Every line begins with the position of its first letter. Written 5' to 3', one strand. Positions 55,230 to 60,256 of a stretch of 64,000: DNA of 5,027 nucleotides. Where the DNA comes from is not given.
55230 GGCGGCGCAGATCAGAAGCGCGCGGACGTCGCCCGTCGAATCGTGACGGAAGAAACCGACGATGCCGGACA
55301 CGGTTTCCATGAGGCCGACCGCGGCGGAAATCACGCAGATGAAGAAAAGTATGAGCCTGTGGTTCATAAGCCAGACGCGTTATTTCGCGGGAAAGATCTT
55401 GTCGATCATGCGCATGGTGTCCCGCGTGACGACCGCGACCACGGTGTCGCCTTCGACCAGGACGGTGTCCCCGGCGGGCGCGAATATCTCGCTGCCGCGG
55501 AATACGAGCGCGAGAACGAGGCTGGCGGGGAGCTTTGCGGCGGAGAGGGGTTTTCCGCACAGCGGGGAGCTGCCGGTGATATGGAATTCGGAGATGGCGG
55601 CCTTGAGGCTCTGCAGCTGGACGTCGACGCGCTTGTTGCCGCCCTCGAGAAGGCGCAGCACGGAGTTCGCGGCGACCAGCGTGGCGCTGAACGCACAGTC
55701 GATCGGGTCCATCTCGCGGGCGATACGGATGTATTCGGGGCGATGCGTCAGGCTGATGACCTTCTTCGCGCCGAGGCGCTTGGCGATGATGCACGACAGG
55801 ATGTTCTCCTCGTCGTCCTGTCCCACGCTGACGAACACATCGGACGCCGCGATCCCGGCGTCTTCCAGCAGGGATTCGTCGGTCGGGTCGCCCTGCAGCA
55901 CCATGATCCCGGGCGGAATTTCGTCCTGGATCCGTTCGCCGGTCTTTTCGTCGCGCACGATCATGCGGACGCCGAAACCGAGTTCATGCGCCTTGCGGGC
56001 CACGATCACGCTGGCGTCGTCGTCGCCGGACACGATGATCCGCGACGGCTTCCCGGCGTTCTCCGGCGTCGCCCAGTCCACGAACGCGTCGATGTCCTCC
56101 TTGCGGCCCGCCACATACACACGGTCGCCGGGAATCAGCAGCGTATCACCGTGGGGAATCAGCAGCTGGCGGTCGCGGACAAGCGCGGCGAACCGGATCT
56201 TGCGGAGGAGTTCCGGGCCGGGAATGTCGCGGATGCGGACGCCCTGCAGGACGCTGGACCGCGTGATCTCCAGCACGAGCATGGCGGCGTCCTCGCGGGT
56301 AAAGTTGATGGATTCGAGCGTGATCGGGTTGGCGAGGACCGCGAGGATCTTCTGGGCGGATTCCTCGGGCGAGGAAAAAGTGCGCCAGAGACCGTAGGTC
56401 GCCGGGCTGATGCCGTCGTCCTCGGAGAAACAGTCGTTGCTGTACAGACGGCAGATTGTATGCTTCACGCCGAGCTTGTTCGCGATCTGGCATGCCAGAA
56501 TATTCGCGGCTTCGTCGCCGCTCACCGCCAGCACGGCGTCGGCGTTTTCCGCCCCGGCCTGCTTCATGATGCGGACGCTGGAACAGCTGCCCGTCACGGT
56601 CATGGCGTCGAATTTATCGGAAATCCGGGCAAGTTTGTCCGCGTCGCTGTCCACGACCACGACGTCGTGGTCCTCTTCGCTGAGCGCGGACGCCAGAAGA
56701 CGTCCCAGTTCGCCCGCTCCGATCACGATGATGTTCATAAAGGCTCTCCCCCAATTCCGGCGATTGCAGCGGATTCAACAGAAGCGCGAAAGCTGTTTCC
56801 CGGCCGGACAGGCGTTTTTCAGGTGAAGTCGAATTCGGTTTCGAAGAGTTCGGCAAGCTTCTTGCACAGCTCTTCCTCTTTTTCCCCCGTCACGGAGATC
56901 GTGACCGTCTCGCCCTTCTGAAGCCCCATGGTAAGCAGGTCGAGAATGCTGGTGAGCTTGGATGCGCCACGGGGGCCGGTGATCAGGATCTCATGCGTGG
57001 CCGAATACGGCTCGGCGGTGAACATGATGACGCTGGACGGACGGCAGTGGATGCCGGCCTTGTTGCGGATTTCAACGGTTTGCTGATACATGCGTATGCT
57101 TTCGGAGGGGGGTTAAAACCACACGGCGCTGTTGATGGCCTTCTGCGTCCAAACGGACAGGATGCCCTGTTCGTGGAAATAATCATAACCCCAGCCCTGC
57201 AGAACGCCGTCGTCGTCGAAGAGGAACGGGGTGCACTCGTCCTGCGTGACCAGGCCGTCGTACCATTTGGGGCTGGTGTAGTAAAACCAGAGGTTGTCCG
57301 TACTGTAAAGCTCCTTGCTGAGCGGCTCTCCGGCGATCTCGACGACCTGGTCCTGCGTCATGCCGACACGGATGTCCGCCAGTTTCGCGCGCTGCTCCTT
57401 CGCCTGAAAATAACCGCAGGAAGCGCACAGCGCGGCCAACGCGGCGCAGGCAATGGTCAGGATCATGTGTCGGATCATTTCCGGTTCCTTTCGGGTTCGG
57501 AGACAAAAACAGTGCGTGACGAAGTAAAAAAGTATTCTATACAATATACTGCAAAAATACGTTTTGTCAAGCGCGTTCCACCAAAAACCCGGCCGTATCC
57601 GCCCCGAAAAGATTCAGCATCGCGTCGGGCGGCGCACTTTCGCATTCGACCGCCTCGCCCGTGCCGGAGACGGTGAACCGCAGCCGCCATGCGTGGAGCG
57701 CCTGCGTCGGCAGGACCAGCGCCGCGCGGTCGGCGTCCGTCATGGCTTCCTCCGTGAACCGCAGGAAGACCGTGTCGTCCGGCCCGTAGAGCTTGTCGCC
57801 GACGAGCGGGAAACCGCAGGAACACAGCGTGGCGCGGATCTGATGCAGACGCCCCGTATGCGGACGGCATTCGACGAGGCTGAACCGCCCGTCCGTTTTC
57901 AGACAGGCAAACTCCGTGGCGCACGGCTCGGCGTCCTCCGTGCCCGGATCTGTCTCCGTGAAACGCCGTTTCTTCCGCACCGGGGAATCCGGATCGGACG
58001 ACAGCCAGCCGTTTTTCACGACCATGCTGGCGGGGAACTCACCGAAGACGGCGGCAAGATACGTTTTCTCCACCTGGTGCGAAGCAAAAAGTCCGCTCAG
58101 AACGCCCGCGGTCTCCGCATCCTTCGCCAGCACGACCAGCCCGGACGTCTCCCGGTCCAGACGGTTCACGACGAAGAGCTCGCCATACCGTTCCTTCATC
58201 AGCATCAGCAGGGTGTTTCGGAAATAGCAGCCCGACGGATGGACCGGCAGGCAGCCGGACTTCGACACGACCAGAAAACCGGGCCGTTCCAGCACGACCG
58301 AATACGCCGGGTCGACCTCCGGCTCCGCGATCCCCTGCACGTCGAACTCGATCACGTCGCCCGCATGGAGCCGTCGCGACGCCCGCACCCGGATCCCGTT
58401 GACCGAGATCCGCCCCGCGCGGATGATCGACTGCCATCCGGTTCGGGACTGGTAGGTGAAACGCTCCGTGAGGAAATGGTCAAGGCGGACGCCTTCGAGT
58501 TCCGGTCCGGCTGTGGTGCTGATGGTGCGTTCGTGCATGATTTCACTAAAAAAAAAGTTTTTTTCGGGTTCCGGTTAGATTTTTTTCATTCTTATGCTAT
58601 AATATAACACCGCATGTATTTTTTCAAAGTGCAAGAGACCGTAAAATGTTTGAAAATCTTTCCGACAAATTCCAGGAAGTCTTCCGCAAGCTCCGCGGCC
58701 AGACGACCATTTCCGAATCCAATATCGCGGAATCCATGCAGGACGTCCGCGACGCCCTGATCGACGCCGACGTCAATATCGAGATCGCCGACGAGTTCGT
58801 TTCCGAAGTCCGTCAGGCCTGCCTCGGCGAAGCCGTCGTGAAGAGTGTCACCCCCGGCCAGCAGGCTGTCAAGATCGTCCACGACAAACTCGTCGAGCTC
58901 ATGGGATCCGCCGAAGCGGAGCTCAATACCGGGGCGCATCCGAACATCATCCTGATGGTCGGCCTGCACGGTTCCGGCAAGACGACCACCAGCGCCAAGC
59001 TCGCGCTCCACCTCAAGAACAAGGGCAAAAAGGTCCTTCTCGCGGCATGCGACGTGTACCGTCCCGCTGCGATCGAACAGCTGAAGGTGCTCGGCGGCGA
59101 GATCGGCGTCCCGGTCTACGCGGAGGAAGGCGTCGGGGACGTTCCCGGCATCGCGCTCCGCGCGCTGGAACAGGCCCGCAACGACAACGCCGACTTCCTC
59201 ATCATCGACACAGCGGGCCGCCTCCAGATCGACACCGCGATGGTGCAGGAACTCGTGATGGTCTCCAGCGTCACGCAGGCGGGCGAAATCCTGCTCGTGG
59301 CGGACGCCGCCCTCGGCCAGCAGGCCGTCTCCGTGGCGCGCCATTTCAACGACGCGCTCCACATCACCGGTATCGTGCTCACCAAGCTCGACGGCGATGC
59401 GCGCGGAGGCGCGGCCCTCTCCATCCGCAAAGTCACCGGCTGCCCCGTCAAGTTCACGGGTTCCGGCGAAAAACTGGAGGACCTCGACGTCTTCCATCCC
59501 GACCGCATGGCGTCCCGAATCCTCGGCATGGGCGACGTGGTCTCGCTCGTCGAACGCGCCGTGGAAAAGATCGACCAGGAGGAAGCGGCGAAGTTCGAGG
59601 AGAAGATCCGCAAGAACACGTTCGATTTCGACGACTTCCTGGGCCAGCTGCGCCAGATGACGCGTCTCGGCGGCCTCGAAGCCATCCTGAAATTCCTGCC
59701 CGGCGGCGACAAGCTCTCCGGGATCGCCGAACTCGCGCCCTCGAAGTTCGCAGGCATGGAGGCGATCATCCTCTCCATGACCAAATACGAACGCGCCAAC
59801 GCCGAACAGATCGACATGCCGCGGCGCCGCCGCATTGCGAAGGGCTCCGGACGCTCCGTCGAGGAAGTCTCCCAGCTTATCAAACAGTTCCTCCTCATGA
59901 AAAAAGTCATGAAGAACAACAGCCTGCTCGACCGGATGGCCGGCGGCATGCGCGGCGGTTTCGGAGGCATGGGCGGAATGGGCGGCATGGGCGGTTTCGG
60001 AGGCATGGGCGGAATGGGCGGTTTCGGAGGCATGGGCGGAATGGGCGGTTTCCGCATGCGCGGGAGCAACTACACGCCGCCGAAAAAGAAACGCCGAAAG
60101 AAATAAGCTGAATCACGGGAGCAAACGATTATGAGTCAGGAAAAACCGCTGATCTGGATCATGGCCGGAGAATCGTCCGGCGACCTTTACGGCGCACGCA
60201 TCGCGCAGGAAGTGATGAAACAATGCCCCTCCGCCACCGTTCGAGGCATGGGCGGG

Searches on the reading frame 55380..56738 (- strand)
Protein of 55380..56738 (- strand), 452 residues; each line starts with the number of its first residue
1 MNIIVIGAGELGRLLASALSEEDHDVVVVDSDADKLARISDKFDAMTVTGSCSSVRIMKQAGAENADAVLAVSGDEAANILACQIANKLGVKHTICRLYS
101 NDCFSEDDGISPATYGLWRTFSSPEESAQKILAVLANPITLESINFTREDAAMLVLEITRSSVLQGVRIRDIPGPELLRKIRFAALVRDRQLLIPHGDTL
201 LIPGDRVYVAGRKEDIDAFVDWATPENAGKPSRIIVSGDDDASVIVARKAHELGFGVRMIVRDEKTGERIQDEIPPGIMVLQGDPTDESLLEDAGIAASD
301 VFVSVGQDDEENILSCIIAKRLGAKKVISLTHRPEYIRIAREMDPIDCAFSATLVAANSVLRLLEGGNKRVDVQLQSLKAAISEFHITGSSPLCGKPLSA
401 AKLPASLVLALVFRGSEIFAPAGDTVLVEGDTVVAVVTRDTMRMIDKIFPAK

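Call 9: search_protein_families(library=pfam, proteins=[window:55380-56738:-], max_evalue=0.001)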
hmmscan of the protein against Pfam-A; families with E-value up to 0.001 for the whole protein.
window:55380-56738:- (452 aa): 13 families
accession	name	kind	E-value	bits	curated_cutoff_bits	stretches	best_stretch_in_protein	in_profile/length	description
PF02254.24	TrkA_N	-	2.8e-39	134.5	23.8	2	3-100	1-98/116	TrkA-N domain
PF02080.26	TrkA_C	-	1.7e-22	79.5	27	2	384-449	3-70/71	TrkA-C domain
PF13460.12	NAD_binding_10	-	3.8e-09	37.1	27.2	1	8-96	3-95/184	NAD(P)H-binding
PF05368.20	NmrA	-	8.6e-07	29.3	27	1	246-311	18-84/298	NmrA-like family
PF03807.23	F420_oxidored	-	2.4e-05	25.3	21.6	1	3-57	2-50/94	NADP oxidoreductase coenzyme F420-dependent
PF03721.20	UDPG_MGDP_dh_N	-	0.0001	22.4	27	1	1-40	1-40/187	UDP-glucose/GDP-mannose dehydrogenase family, NAD binding domain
PF00107.32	ADH_zinc_N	-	0.00016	22.1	31.8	0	25-91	16-84/129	Zinc-binding dehydrogenase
PF22614.2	Slo-like_RCK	-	0.0002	21.4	24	0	13-76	23-89/119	Calcium-activated potassium channel slowpoke-like RCK domain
PF01488.26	Shikimate_DH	-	0.00025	21.6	24.3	1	2-48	14-61/138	Shikimate / quinate 5-dehydrogenase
PF02558.23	ApbA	-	0.00031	20.8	22.2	1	3-42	1-39/150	Ketopantoate reductase PanE/ApbA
PF13478.12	XdhC_C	-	0.00046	21.1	29.7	0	3-74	1-66/125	XdhC Rossmann domain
PF02737.24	3HCDH_N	-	0.00052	20.4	22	1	3-60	2-58/180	3-hydroxyacyl-CoA dehydrogenase, NAD binding domain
PF03435.24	Sacchrp_dh_NADP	-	0.00067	20.4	25.1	0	3-50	1-55/129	Saccharopine dehydrogenase NADP binding domain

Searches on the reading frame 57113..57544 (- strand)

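Call 66: search_protein_families(library=pfam, proteins=[window:57113-57544:-], max_evalue=0.0001)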
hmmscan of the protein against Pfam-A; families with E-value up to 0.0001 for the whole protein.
window:57113-57544:- (143 aa): 2 families
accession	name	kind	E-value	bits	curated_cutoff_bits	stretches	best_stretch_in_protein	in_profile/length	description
PF11399.14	DUF3192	-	1.7e-11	44.5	26.9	1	49-122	22-98/101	Protein of unknown function (DUF3192)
PF04355.18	BamE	-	2.9e-08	33.8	23.2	1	53-116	7-68/71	Outer membrane protein assembly factor BamE domain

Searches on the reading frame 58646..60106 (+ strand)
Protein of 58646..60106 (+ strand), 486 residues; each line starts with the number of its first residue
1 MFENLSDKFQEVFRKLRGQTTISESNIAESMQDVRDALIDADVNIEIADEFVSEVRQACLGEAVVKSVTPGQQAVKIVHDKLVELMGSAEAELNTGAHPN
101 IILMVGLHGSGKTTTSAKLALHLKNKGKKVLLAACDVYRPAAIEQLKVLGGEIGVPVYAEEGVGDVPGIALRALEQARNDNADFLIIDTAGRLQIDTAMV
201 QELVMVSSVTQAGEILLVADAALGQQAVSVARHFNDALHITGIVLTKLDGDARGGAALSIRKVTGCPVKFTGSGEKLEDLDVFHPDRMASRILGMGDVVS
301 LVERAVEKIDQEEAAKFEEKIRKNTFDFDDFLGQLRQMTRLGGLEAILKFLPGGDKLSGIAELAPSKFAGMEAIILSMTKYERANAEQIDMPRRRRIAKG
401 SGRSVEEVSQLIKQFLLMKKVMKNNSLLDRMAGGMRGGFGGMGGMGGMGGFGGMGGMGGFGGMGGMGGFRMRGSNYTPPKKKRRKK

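Call 9: search_protein_families(library=pfam, proteins=[window:58646-60106:+], max_evalue=0.001)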
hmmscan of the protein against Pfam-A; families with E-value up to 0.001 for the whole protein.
window:58646-60106:+ (486 aa): 11 families
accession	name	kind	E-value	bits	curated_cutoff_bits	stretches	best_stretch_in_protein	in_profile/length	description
PF00448.28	SRP54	-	1.4e-72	243.9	22.7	1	99-294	1-196/196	SRP54-type protein, GTPase domain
PF02978.25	SRP_SPB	-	2.9e-27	95.3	27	1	325-422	1-91/91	Signal peptide binding domain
PF02881.24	SRP54_N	-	1.7e-19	70.2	22.4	1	5-82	1-75/75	SRP54-type protein, helical bundle domain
PF01656.29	CbiA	-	1.6e-08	35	25.4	1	109-253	9-88/125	CobQ/CobB/MinD/ParA nucleotide binding domain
PF13401.12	AAA_22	-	8.3e-07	29.8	27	1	98-218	4-121/130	AAA domain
PF13614.12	AAA_31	-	8.8e-06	26.2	27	1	109-137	12-40/177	AAA domain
PF20720.3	nSTAND3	-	2.6e-05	24.4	27.2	0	99-131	17-49/155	Novel STAND NTPase 3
PF06414.18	Zeta_toxin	-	8.9e-05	22.5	22.3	1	94-140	11-56/199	Zeta toxin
PF13604.12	AAA_30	-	0.00019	21.7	27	1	101-222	20-126/191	AAA domain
PF10609.15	ParA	-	0.00073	19.5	27.1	0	101-146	6-51/246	NUBPL iron-transfer P-loop NTPase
PF02374.21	ArsA_ATPase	-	0.00073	19.3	24.3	0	101-136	3-38/305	Anion-transporting ATPase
